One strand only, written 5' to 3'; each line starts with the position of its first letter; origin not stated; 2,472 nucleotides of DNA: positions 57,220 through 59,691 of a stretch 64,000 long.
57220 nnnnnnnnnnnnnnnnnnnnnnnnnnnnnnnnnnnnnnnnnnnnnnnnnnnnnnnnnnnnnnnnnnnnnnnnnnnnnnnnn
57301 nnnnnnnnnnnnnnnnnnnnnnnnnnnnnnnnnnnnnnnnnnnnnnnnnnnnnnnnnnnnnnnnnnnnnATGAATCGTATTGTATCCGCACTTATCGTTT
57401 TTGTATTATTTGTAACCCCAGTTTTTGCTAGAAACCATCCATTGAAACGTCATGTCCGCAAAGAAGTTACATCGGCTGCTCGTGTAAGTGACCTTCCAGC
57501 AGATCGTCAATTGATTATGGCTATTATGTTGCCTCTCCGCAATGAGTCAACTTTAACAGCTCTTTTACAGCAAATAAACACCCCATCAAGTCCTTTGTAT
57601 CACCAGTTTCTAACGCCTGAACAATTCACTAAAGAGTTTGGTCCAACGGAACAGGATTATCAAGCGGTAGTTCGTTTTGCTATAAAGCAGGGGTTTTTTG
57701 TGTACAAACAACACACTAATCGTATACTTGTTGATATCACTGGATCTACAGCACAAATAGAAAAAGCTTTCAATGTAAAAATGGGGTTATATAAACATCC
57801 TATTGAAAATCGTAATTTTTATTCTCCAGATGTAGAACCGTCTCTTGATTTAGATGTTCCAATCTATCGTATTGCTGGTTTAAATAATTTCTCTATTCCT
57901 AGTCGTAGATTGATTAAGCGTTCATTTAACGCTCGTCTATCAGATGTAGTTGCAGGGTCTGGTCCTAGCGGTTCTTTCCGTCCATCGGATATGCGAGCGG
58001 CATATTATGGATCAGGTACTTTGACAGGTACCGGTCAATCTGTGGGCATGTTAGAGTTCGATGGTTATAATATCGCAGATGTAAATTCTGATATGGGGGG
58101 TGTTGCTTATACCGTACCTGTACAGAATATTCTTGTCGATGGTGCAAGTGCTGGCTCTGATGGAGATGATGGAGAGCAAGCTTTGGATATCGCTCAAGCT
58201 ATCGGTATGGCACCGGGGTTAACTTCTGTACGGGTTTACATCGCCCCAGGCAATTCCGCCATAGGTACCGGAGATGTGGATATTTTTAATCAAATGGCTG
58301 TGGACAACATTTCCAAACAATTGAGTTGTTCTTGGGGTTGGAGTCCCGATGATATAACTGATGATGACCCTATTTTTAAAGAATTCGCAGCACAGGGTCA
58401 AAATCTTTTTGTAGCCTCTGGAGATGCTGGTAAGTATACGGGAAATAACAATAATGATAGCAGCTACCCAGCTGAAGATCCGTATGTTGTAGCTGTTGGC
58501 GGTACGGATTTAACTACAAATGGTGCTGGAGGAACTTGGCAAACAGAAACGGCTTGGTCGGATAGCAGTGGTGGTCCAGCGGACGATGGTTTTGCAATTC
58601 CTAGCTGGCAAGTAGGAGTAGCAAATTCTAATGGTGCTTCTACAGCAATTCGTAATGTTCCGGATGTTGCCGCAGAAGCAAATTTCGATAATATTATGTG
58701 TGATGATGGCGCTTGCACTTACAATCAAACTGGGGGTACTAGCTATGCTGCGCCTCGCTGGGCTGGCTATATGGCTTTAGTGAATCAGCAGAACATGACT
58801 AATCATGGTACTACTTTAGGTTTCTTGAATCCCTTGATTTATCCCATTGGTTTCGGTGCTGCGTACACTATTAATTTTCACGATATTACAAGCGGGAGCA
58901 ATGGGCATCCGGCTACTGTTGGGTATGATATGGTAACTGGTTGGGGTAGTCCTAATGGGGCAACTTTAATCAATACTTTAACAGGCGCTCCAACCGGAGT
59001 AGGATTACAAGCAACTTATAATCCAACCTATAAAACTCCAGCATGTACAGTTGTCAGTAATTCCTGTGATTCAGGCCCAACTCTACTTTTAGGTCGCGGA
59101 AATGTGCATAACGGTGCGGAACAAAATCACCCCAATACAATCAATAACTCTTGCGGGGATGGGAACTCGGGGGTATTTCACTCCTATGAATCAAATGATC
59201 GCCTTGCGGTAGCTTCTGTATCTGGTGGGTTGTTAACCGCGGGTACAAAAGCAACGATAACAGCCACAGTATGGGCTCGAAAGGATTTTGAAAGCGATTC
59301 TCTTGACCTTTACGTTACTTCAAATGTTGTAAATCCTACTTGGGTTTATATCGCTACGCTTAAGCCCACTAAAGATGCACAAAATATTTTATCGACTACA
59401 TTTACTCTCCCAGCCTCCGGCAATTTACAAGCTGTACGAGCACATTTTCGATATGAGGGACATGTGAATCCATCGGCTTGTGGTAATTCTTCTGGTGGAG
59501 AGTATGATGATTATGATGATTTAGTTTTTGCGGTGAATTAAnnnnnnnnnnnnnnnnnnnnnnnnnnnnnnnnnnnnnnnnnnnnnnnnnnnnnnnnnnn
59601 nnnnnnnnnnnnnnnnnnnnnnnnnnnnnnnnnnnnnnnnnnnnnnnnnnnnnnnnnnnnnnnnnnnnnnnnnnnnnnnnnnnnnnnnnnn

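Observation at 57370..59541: Secreted S53 sedolisin-type peptidase encoded in a phage-like replication region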

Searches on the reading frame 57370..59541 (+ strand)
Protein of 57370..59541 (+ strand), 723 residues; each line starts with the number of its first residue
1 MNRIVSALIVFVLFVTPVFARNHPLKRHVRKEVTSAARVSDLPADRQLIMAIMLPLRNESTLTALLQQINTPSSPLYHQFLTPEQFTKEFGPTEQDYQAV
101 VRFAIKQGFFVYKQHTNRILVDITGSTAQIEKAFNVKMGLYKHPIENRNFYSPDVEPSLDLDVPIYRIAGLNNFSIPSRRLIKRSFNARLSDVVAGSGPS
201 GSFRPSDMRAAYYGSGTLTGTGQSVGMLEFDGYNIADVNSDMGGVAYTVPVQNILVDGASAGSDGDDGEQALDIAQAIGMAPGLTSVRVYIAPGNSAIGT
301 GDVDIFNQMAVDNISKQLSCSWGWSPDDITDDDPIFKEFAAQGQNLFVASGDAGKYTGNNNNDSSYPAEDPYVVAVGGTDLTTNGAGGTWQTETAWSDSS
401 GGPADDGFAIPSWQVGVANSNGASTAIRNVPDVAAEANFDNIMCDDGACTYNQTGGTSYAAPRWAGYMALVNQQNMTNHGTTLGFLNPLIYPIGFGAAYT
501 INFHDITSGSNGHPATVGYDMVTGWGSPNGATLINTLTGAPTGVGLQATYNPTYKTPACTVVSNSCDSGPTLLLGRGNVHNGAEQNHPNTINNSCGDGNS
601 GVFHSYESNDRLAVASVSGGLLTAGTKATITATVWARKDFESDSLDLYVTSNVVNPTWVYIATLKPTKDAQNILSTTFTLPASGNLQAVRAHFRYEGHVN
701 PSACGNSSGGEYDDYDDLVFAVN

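Call 4: search_protein_families(library=pfam, proteins=[window:57370-59541:+], max_evalue=0.1)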
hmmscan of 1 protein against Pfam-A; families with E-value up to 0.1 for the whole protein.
window:57370-59541:+ (723 aa): 4 families
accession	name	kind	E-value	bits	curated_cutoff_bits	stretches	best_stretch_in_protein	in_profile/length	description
PF09286.16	Pro-kuma_activ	-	3.1e-26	92.8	23.5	1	36-160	3-127/143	Pro-kumamolisin, activation domain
PF00082.27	Peptidase_S8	-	6e-06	26.2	21.8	1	312-475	108-257/288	Subtilase family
PF20009.4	GEVED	-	0.00053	21.2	24.4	1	668-715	26-75/78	GEVED domain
PF18307.6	Tfb2_C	-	0.052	14.3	23.2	0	92-121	25-54/68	Transcription factor Tfb2 (p52) C-terminal domain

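Call 5: search_protein_families(library=phrogs, proteins=[window:57370-59541:+], max_evalue=0.1)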
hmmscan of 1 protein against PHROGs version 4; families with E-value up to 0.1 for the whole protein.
window:57370-59541:+ (723 aa): 0 families

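Call 6: search_solved_structures(query=window:57370-59541:+, max_evalue=0.01, show_alignments=2)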
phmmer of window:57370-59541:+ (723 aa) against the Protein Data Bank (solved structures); distinct sequences matched with E-value up to 0.01: 7.
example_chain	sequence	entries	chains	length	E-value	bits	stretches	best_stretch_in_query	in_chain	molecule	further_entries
1t1e_A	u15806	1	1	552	8.6e-40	140.2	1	24-538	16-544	kumamolisin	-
1ga1_A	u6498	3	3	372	1.9e-22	82.8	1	198-531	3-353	SERINE-CARBOXYL PROTEINASE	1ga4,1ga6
1nlu_A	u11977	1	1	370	1.9e-22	82.8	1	198-531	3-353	SEDOLISIN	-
6m8w_A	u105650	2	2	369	2e-22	82.7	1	200-531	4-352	SEDOLISIN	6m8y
6m9c_A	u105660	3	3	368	2.3e-22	82.6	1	202-531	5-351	SEDOLISIN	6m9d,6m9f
3ee6_A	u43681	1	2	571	1.3e-14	57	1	45-538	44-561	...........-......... 1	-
3edy_A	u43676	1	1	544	2e-14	56.3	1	45-538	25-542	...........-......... 1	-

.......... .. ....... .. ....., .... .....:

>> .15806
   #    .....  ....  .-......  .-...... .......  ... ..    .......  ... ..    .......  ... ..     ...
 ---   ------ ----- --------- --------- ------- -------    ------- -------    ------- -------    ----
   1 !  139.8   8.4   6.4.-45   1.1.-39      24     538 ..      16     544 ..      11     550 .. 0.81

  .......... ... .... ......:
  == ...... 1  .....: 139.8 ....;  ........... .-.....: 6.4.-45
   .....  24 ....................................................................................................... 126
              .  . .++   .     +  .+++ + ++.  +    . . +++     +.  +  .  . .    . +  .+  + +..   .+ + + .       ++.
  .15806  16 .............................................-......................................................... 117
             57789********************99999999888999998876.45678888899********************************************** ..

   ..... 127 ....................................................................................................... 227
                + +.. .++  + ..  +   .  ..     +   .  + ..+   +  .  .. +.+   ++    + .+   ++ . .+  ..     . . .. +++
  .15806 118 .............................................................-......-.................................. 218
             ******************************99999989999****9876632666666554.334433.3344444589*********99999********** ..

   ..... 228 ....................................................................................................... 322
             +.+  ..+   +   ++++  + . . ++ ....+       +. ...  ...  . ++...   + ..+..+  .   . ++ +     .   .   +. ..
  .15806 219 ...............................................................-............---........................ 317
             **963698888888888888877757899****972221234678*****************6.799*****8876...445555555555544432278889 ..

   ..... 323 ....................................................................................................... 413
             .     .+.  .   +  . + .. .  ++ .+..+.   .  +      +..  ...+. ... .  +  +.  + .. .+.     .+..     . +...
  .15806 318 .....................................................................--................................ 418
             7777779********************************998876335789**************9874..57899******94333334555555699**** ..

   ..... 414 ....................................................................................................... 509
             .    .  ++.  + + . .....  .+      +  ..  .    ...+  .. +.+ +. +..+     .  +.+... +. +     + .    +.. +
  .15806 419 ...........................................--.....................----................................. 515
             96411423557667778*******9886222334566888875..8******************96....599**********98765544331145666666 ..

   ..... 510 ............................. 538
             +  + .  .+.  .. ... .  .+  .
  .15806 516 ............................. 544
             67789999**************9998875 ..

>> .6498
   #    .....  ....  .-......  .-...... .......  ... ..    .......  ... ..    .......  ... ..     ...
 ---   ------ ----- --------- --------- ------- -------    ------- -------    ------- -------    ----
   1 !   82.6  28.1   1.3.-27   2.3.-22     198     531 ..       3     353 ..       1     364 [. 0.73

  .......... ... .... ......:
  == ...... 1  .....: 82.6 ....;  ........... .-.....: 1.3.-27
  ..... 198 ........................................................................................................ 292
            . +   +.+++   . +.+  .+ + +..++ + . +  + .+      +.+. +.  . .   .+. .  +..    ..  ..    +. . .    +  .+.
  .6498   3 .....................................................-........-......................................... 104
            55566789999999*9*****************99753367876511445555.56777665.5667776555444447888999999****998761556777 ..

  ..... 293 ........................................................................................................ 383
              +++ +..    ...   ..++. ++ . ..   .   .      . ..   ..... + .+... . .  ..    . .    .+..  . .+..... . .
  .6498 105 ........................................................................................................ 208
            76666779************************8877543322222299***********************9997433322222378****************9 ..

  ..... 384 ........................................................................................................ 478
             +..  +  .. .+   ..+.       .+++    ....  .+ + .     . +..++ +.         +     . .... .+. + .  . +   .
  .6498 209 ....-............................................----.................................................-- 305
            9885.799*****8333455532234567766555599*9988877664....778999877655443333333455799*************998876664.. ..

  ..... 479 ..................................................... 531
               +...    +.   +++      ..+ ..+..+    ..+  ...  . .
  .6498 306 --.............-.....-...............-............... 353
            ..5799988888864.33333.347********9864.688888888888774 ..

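Call 9: search_dna_similar(query=window:57370-59541:+, collection=phages, mode=protein, max_evalue=0.001, max_rows=30)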
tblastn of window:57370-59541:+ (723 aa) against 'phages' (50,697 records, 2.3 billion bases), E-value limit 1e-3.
No match.
